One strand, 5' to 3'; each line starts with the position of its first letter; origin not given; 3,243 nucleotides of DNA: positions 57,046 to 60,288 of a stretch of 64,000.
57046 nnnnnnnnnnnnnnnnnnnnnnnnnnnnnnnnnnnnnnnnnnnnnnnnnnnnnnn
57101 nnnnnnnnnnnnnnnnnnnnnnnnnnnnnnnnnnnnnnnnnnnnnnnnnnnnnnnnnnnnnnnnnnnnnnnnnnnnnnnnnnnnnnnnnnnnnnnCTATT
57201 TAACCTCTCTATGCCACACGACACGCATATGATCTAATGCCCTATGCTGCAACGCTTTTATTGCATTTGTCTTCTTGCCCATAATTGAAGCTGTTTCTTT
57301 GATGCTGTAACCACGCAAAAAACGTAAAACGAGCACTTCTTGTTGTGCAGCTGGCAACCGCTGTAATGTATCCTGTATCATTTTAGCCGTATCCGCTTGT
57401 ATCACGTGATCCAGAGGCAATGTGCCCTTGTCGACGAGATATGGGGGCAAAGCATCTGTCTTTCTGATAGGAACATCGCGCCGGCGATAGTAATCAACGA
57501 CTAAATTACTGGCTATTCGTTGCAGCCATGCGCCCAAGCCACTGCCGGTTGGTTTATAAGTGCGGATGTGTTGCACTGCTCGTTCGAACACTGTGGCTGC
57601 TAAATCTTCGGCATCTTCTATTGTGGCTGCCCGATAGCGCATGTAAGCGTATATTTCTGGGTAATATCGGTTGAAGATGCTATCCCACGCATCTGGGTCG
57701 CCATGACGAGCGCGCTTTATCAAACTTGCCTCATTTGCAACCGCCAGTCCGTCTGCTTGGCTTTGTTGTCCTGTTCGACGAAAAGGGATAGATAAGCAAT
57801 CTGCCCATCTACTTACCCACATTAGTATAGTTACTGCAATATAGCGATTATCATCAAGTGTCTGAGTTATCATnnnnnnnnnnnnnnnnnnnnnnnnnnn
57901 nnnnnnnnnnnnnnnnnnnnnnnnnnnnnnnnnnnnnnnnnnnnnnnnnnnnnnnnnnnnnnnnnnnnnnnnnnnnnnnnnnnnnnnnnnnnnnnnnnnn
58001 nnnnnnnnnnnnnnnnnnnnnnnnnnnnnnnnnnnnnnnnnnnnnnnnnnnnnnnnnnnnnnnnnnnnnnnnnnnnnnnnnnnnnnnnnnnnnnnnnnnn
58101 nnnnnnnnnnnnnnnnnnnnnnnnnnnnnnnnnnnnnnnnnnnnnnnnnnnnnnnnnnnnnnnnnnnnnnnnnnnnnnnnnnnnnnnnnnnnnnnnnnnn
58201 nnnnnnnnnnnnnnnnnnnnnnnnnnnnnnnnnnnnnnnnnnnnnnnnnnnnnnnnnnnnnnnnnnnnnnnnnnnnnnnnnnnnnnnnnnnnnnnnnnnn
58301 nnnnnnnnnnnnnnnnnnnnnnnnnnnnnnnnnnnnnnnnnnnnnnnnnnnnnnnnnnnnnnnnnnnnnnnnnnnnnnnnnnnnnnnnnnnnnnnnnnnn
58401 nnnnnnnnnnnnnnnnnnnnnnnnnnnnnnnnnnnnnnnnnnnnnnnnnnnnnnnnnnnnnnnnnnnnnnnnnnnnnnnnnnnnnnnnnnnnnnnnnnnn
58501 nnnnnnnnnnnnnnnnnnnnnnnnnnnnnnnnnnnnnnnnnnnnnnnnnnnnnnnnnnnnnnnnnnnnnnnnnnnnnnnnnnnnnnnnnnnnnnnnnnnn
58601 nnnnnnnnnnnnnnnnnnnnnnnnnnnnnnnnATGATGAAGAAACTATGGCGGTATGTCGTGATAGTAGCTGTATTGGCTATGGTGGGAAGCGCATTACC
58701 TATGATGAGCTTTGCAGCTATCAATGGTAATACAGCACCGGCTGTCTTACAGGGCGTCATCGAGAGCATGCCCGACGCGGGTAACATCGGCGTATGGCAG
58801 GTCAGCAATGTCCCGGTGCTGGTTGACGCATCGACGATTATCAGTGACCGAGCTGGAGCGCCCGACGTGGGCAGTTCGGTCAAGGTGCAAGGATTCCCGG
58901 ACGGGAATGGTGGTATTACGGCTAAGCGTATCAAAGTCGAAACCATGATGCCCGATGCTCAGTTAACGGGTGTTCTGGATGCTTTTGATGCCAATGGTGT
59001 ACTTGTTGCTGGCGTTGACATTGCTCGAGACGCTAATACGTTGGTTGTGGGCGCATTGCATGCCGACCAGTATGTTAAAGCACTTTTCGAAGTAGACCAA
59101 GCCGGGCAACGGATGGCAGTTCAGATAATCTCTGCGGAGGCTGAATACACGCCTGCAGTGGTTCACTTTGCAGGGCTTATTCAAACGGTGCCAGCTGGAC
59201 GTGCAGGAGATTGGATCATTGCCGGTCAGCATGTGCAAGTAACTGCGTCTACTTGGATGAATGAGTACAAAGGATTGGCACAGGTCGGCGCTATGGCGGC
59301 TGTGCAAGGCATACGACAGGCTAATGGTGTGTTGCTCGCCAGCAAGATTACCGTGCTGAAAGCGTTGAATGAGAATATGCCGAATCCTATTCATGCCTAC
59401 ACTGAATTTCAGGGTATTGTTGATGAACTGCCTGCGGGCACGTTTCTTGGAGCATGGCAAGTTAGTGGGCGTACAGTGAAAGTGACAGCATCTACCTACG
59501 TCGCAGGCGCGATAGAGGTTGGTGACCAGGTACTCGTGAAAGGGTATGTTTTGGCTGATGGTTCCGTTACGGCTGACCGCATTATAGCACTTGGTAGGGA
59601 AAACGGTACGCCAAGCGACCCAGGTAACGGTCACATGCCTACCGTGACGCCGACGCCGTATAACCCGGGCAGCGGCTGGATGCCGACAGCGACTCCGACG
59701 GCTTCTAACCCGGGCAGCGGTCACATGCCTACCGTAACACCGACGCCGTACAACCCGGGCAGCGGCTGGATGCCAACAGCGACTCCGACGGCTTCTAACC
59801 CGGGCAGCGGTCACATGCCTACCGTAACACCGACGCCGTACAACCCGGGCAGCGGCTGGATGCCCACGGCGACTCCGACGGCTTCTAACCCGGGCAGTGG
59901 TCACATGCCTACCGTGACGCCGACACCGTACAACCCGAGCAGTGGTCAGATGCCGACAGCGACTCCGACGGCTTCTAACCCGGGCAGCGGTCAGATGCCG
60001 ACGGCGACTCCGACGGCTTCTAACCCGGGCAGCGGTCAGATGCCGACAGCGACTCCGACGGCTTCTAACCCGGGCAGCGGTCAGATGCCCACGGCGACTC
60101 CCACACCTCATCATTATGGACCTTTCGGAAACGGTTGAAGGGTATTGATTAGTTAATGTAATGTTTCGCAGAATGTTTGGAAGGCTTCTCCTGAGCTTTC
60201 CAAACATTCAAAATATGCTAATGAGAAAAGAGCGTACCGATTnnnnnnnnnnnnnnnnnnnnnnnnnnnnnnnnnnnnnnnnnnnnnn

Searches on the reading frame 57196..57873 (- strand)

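Call 70: search_protein_families(library=pfam, proteins=[window:57196-57873:-], max_evalue=0.01)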
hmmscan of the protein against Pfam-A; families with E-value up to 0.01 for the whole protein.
window:57196-57873:- (225 aa): 5 families
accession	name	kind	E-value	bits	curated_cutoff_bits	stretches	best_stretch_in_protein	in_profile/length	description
PF04542.20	Sigma70_r2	-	5e-14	52.3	24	1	67-133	2-69/71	Sigma-70 region 2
PF08281.18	Sigma70_r4_2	-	3.6e-12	46.2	25.7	1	165-216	3-54/54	Sigma-70, region 4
PF04545.22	Sigma70_r4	-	9e-12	44.8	24.1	1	170-217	2-49/50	Sigma-70, region 4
PF07638.17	Sigma70_ECF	-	1.4e-07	32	21.1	1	49-206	5-169/185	ECF sigma factor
PF12645.13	HTH_16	-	8.1e-05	23.1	22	1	50-79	2-31/65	Helix-turn-helix domain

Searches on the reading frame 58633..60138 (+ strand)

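Call 70: search_protein_families(library=pfam, proteins=[window:58633-60138:+], max_evalue=0.01)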
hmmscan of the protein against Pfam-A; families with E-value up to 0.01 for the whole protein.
window:58633-60138:+ (501 aa): 1 family
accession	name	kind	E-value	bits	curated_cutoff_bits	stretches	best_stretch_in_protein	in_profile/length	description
PF18914.6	DUF5666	-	1.5e-32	112.1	27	3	40-101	1-60/60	Domain of unknown function (DUF5666)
